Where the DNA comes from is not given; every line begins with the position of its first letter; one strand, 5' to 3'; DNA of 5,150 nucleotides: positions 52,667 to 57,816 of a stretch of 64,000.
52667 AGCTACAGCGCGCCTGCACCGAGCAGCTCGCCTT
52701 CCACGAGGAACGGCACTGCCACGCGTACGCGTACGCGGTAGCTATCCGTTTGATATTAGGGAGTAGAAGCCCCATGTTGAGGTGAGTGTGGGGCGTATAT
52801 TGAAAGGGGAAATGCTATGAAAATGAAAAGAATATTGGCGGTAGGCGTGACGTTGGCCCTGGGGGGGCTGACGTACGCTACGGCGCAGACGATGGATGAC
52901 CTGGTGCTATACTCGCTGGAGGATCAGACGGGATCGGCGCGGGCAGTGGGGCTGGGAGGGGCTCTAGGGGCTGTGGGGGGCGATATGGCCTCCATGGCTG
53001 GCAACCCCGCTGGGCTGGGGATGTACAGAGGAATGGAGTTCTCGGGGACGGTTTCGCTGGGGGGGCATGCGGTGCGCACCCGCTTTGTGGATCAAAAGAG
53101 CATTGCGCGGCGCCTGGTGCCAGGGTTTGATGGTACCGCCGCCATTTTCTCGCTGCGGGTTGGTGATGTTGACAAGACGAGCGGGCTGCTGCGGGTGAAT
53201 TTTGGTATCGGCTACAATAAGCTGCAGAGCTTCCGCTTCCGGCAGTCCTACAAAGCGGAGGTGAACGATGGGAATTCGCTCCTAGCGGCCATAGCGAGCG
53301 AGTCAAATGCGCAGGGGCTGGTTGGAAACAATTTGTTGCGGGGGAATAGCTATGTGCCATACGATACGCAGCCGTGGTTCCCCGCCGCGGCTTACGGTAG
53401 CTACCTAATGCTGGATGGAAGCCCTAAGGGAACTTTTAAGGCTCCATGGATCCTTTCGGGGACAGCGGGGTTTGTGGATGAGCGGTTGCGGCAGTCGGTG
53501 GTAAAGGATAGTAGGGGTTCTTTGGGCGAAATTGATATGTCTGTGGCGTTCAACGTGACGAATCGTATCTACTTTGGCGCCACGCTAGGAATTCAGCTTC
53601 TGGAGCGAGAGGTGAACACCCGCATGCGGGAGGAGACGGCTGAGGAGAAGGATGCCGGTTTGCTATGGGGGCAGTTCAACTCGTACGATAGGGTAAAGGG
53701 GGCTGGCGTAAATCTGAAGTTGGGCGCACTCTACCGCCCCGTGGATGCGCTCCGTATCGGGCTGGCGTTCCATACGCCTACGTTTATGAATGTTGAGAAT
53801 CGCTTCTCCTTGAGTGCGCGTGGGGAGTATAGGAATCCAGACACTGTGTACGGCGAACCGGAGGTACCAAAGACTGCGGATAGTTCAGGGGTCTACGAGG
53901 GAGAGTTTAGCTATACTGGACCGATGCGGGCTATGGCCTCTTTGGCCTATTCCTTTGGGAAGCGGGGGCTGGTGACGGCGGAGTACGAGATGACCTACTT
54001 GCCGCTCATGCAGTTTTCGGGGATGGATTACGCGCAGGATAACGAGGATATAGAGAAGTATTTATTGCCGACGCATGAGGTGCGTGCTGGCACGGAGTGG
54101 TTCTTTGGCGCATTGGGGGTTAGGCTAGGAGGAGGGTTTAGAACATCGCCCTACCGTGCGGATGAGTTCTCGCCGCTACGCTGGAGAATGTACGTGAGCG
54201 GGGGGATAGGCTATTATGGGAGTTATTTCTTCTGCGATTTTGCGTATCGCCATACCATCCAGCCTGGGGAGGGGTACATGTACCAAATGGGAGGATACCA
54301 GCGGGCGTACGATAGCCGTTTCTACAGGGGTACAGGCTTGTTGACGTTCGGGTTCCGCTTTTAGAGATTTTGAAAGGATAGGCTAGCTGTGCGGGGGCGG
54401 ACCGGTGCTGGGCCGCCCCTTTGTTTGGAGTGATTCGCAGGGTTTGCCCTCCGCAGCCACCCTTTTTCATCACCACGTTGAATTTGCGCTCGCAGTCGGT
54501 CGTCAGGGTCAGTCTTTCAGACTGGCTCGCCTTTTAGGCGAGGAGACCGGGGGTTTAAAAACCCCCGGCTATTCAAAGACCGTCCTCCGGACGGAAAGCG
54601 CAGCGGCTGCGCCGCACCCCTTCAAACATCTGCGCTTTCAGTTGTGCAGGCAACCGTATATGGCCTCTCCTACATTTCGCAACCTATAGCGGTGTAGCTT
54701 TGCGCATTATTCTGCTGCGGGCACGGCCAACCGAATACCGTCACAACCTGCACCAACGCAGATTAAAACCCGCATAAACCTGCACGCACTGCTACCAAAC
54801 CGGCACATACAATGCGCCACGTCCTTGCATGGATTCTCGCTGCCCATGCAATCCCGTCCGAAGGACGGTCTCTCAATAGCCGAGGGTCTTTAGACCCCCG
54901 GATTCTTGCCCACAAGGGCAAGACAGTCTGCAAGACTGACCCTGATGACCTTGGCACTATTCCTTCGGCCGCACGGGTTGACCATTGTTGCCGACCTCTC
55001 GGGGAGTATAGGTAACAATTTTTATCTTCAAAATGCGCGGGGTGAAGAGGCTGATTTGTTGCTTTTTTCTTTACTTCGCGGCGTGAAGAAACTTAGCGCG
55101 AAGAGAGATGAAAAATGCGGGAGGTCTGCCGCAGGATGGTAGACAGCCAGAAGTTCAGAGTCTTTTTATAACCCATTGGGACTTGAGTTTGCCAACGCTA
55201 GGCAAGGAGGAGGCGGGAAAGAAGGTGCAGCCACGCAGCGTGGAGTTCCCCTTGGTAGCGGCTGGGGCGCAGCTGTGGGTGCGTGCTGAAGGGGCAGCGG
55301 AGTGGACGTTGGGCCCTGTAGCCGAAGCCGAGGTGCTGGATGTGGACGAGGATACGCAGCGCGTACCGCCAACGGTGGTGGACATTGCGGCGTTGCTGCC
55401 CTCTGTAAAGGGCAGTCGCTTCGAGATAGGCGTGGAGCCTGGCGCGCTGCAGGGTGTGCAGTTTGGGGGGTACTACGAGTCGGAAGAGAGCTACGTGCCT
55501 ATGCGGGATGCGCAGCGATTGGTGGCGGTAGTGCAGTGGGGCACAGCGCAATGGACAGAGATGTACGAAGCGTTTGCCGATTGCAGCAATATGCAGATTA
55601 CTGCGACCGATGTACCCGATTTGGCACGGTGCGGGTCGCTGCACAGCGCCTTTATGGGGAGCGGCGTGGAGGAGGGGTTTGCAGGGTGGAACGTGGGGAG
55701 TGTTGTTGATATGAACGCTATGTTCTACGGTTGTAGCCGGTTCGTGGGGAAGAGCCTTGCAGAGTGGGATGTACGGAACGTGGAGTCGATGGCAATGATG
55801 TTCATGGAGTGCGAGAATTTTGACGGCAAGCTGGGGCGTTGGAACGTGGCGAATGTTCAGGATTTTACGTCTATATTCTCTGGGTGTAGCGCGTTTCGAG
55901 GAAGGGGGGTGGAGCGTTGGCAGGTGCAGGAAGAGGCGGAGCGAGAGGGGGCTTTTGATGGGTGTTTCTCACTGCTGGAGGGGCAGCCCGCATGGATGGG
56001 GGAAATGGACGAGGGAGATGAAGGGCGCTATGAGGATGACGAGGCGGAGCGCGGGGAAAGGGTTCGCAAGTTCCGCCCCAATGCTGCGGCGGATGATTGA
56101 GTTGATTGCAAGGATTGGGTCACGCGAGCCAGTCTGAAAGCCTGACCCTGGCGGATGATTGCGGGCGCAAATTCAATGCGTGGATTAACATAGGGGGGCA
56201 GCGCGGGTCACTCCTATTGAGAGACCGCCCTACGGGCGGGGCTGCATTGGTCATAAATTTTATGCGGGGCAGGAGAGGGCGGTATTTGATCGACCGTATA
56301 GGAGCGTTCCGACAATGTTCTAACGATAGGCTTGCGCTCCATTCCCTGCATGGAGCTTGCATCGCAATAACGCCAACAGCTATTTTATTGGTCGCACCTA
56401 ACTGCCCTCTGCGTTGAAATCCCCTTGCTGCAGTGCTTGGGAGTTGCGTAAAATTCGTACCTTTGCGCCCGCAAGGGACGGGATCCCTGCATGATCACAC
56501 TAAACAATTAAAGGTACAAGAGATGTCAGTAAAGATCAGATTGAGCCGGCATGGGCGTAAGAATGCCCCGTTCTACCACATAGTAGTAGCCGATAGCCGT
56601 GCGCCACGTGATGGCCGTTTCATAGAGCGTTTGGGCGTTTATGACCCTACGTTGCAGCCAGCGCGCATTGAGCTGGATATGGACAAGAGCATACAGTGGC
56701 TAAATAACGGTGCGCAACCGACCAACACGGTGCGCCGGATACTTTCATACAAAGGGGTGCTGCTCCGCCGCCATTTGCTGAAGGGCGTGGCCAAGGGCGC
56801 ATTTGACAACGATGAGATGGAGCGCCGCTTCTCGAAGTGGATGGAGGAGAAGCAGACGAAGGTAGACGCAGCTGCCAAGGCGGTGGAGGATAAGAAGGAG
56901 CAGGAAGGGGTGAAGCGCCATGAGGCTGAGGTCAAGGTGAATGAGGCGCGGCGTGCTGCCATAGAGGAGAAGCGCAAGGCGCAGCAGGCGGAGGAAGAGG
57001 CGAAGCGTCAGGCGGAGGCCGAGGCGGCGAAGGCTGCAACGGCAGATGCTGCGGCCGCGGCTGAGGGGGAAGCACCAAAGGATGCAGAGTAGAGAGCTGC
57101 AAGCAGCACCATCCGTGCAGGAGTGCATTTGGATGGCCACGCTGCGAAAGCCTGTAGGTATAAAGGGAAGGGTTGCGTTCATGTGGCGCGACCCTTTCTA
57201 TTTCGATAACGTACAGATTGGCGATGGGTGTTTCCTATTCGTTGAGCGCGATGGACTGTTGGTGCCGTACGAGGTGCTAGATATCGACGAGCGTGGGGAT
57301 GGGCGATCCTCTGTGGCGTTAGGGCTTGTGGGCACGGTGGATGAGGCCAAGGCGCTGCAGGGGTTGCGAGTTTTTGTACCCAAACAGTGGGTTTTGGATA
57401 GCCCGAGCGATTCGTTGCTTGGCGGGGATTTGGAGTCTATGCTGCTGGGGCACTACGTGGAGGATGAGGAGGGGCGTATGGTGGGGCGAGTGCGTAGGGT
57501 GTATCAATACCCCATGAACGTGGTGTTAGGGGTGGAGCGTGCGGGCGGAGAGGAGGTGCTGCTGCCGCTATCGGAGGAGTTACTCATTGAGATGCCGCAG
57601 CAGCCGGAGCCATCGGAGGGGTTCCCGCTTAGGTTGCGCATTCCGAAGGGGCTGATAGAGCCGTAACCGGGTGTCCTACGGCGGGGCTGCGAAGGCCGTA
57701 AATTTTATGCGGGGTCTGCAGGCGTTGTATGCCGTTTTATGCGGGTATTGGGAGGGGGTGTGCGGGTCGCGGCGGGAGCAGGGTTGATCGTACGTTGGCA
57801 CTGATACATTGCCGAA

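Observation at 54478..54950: Tail-to-tail inverted pair of an approximately 170-nt four-hairpin element; the family shows compensatory stem substitutions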

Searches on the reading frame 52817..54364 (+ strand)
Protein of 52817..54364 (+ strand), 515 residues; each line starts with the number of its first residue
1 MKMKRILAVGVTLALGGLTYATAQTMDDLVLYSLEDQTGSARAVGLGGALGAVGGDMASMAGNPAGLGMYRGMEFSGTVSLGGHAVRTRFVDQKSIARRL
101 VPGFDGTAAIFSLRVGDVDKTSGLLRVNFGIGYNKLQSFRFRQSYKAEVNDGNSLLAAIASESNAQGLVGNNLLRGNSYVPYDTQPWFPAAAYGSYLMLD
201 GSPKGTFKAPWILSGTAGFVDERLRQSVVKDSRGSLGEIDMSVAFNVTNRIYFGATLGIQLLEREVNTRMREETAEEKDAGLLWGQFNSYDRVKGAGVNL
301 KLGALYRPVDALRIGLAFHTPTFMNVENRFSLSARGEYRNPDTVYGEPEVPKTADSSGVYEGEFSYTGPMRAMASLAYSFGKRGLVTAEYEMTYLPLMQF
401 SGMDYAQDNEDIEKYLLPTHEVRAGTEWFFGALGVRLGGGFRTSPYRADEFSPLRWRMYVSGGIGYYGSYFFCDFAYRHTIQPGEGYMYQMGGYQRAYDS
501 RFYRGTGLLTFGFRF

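Call 13: search_protein_families(library=pfam, proteins=[window:52817-54364:+])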
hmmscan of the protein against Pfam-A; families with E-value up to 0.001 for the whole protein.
window:52817-54364:+ (515 aa): 1 family
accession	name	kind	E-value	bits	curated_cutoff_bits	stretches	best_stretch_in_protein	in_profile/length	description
PF03349.22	Toluene_X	-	1.6e-05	24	29.7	0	239-335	142-240/421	Outer membrane protein transport protein (OMPP1/FadL/TodX)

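Call 20: find_encoding_contigs(protein=window:52817-54364:+, flank=10000, max_places=6)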
Protein window:52817-54364:+ (515 aa): 8 contigs read that carry it; 6 places shown.
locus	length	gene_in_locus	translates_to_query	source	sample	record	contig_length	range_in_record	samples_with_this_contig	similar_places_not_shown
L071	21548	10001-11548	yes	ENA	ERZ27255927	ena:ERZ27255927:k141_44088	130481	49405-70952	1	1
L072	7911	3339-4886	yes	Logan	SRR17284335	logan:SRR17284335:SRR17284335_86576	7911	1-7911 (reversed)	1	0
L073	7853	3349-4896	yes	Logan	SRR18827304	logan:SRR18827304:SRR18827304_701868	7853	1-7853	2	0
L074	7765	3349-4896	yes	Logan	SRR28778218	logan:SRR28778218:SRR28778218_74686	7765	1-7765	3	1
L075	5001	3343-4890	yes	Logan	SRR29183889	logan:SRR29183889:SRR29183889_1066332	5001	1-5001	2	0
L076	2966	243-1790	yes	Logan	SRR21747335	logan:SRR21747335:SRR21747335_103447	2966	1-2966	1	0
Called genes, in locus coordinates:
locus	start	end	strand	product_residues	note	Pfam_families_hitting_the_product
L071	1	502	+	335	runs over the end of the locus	PF02881:SRP54_N, PF00448:SRP54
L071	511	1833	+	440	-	PF00919:UPF0004, PF04055:Radical_SAM, PF18693:TRAM_2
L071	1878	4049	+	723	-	PF13424:TPR_12 (faint), PF13181:TPR_8 (faint), PF07228:SpoIIE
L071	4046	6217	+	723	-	PF00515:TPR_1 (faint), PF07719:TPR_2 (faint), PF13424:TPR_12, PF07228:SpoIIE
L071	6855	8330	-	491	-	PF00587:tRNA-synt_2b, PF03129:HGTP_anticodon, PF09180:ProRS-C_1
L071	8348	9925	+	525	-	-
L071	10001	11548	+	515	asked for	PF03349:Toluene_X (faint)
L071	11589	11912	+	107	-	-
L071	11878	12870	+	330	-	PF03382:DUF285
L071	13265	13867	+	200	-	PF00886:Ribosomal_S16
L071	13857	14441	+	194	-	PF24986:PRC_RimM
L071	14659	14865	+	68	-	-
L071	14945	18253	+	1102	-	PF26549:Tricorn_N, PF07676:PD40 (weak), PF07676:PD40 (weak), PF26549:Tricorn_N, PF26550:Tricorn_2nd, PF07676:PD40, PF14684:Tricorn_C1, PF03572:Peptidase_S41, +3 more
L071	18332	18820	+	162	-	-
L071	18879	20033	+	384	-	PF02481:DNA_processg_A, PF17782:WHD_DprA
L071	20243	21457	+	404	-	PF13175:AAA_15 (weak), PF13304:AAA_21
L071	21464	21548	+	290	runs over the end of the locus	PF13707:RloB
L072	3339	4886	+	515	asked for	PF03349:Toluene_X (faint)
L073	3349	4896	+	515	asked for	PF03349:Toluene_X (faint)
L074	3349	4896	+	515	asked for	PF03349:Toluene_X (faint)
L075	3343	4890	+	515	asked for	PF03349:Toluene_X (faint)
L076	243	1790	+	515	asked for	PF03349:Toluene_X (faint)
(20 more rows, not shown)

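Call 34: find_homologous_proteins(query=L071:6855-8330:-, max_evalue=1e-50)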
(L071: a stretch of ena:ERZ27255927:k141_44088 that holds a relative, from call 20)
Query L071:6855-8330:- (491 aa): 8000 proteins with E <= 1e-50 among 8000 candidates; the best 120 are listed.
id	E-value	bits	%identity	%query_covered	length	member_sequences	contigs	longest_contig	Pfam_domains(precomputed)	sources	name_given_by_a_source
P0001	0.0e+0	1127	99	100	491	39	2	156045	PF03129.26,PF00587.31,PF09180.17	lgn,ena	-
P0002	0.0e+0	1044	90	100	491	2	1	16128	PF03129.26,PF00587.31,PF09180.17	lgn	-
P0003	0.0e+0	1044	90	100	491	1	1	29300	PF03129.26,PF00587.31,PF09180.17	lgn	-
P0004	0.0e+0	1028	89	100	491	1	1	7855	PF03129.26,PF00587.31,PF09180.17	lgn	-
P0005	0.0e+0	1019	87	100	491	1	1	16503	PF03129.26,PF00587.31,PF09180.17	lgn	-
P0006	0.0e+0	1016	88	100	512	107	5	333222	PF03129.26,PF00587.31,PF09180.17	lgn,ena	-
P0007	1.7e-273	926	79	100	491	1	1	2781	PF03129.26,PF00587.31,PF09180.17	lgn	-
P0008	8.8e-269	910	79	100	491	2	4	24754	PF03129.26,PF00587.31,PF09180.17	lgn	-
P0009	2.5e-265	899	76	100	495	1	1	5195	PF03129.26,PF00587.31,PF09180.17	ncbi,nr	ncbi:MAG: proline--tRNA ligase [Bacteroidetes bacterium]|nr:MAG: proline--tRNA ligase [Bacteroidota 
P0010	3.3e-265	898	-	-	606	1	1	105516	PF03129.26,PF00587.31,PF09180.17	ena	-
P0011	6.2e-260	881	76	100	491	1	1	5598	PF03129.26,PF00587.31,PF09180.17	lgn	-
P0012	1.0e-259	880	77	100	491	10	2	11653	PF03129.26,PF00587.31,PF09180.17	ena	-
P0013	1.5e-259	880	76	100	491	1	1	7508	PF03129.26,PF00587.31,PF09180.17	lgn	-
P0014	3.7e-258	875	76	100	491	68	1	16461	PF03129.26,PF00587.31,PF09180.17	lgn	-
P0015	7.6e-258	874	76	100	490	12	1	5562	PF03129.26,PF00587.31,PF09180.17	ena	-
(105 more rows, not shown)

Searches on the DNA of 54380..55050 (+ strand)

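Call 61: search_rna_families(source=window, start=54380, end=55050, threshold=evalue, max_evalue=1)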
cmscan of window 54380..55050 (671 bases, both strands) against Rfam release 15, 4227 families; matches with E-value up to 1: 1.
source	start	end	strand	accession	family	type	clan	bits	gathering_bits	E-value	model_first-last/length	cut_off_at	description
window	54562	54660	-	RF02246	Six3os1_1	Gene; lncRNA;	-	15.6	50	0.6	1-87/87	no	Six3os1 conserved region 1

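Call 73: search_dna_similar(query=window:54440-54990:+, collection=plasmids, mode=distant, max_rows=8)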
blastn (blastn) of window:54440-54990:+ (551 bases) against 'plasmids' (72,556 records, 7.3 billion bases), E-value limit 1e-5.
No match.

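Call 74: search_dna_similar(query=window:54440-54990:+, collection=phages, mode=distant, max_rows=8)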
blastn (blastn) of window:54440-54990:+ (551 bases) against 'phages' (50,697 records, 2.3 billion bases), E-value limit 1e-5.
No match.

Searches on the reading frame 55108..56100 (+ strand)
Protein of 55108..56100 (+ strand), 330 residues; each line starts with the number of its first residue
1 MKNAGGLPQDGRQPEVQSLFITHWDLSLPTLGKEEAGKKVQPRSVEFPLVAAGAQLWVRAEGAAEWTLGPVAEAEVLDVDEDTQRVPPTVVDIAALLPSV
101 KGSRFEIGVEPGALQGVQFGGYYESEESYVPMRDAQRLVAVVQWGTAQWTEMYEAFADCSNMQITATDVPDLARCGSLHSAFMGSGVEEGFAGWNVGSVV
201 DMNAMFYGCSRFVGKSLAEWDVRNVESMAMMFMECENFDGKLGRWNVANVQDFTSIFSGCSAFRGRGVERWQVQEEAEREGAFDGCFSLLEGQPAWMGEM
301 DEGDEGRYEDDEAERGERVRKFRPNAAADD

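Call 13: search_protein_families(library=pfam, proteins=[window:55108-56100:+])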
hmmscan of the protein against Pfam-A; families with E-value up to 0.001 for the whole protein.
window:55108-56100:+ (330 aa): 1 family
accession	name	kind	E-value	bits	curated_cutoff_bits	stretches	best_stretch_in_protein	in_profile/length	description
PF03382.20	DUF285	-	4.1e-25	88.3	25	1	178-288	3-112/120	Mycoplasma protein of unknown function, DUF285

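Call 89: find_encoding_contigs(protein=window:55108-56100:+, flank=3500, max_places=10)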
Protein window:55108-56100:+ (330 aa): 10 contigs read that carry it; 7 places shown.
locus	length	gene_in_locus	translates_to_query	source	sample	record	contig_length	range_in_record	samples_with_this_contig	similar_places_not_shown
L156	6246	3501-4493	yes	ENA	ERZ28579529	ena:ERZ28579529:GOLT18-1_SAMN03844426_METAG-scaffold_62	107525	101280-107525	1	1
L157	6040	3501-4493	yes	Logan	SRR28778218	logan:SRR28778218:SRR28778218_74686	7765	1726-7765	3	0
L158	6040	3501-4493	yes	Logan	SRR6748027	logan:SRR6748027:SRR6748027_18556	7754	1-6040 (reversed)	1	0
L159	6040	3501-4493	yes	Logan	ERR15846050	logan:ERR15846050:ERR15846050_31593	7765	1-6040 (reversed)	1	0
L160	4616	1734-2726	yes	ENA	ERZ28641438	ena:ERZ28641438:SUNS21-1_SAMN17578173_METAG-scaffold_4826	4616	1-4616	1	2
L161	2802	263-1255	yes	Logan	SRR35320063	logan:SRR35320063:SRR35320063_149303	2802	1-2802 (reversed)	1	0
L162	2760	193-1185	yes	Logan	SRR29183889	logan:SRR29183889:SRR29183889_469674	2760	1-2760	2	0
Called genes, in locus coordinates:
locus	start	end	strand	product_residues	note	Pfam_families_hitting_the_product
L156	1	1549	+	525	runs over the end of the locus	-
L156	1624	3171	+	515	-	PF03349:Toluene_X (faint)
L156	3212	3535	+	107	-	-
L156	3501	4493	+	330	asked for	PF03382:DUF285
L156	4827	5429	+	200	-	PF00886:Ribosomal_S16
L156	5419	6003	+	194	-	PF24986:PRC_RimM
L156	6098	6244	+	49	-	?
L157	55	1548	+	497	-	-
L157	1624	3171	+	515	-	PF03349:Toluene_X (faint)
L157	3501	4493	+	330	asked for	PF03382:DUF285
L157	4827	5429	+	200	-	PF00886:Ribosomal_S16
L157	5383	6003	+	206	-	PF24986:PRC_RimM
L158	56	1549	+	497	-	-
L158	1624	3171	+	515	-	PF03349:Toluene_X (faint)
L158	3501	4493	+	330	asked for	PF03382:DUF285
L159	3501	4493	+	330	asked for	PF03382:DUF285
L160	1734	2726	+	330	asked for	PF03382:DUF285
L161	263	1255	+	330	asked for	PF03382:DUF285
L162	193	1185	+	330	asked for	PF03382:DUF285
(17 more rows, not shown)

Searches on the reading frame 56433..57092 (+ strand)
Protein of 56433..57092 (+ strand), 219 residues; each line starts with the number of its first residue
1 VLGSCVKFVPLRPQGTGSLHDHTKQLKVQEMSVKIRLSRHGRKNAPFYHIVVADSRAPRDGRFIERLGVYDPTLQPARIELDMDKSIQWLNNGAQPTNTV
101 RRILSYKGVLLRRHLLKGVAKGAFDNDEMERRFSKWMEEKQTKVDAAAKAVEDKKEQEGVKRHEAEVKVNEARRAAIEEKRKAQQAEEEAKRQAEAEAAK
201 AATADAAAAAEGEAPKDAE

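Call 13: search_protein_families(library=pfam, proteins=[window:56433-57092:+])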
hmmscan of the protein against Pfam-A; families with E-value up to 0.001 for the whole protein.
window:56433-57092:+ (219 aa): 1 family
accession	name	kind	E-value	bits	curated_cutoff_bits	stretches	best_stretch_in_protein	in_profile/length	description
PF00886.24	Ribosomal_S16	-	9.9e-27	93.1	27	1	39-97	1-62/62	Ribosomal protein S16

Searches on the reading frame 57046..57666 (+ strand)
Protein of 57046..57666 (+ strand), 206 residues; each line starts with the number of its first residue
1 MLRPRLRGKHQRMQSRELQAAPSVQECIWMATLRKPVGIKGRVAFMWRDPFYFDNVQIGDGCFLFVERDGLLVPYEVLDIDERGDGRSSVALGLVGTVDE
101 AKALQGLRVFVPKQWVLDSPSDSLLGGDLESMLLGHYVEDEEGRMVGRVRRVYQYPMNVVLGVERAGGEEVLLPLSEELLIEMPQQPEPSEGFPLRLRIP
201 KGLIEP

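Call 13: search_protein_families(library=pfam, proteins=[window:57046-57666:+])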
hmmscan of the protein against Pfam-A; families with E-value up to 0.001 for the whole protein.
window:57046-57666:+ (206 aa): 2 families
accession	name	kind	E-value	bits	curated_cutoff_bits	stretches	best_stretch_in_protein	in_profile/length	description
PF24986.1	PRC_RimM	-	3.3e-09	36.7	27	1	133-182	4-53/69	RimM PRC barrel domain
PF05239.21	PRC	-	0.00088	19.7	21.2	0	133-176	9-58/78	PRC-barrel domain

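Call 88: find_encoding_contigs(protein=window:57046-57666:+, flank=3000, max_places=10)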
Protein window:57046-57666:+ (206 aa): no gene with exactly this product is on record in the collection.
